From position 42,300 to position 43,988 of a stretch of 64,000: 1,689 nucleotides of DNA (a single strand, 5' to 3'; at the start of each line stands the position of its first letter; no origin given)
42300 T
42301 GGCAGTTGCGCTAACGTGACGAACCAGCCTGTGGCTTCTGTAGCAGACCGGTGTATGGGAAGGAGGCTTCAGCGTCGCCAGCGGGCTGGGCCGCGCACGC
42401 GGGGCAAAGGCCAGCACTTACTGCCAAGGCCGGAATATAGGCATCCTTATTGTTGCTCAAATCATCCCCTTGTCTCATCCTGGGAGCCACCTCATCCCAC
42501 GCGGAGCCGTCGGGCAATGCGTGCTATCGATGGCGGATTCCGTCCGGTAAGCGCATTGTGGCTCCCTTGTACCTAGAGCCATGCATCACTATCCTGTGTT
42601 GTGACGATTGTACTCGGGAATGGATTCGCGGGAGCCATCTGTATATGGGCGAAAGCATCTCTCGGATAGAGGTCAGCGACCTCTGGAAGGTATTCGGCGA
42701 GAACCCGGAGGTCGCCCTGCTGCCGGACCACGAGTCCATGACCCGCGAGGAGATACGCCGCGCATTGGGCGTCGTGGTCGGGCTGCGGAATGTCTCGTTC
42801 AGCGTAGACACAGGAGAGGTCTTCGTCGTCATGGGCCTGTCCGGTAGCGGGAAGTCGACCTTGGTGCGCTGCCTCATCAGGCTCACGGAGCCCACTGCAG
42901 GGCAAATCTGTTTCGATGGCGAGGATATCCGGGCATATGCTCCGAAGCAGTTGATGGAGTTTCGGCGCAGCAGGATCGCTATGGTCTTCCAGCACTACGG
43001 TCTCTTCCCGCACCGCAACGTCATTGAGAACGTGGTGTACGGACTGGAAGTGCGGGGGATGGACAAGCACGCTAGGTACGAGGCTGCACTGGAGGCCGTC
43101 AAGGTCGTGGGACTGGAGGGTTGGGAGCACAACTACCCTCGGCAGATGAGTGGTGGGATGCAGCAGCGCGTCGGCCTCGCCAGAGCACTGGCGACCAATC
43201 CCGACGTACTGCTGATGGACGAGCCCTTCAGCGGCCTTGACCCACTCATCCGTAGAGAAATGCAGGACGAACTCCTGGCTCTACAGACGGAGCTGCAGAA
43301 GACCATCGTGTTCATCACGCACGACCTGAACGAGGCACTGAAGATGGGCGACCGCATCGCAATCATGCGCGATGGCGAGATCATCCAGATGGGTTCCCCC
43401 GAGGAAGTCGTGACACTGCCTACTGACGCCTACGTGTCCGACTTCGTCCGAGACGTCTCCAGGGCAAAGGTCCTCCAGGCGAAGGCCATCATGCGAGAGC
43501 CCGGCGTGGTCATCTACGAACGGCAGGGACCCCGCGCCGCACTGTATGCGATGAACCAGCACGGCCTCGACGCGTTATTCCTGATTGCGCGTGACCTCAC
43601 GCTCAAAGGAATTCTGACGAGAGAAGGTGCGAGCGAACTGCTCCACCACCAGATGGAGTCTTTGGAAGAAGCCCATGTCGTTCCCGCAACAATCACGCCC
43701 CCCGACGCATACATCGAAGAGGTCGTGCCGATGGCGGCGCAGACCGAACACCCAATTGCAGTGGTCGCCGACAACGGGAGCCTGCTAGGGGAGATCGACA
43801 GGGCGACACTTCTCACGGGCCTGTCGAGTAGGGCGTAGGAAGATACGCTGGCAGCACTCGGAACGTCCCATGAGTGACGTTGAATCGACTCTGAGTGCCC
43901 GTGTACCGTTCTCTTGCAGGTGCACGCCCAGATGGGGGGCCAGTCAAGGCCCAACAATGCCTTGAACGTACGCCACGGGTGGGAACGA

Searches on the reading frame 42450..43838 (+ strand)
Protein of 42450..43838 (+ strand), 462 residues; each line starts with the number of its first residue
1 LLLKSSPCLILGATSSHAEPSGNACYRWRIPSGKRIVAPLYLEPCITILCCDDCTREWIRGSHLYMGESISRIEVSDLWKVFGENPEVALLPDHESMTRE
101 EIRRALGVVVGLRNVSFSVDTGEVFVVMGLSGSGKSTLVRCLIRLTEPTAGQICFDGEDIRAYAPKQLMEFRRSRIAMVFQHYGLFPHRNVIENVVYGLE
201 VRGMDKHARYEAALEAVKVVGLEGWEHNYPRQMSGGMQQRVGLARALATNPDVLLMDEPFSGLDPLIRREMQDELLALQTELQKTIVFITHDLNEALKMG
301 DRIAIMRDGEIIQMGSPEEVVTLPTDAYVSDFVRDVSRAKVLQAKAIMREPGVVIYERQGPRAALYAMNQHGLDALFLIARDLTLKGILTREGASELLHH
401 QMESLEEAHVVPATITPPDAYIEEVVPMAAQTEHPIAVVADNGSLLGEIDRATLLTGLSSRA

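Call 72: search_protein_families(library=pfam, proteins=[window:42450-43838:+], max_evalue=0.00001)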
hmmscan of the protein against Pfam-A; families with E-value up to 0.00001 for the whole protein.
window:42450-43838:+ (462 aa): 2 families
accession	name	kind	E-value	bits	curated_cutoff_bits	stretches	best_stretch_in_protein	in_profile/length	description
PF00005.33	ABC_tran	-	5.4e-36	124.6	25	1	112-260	1-136/137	ABC transporter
PF13304.12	AAA_21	-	1.4e-08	35.6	27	1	230-294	235-301/304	AAA domain, putative AbiEii toxin, Type IV TA system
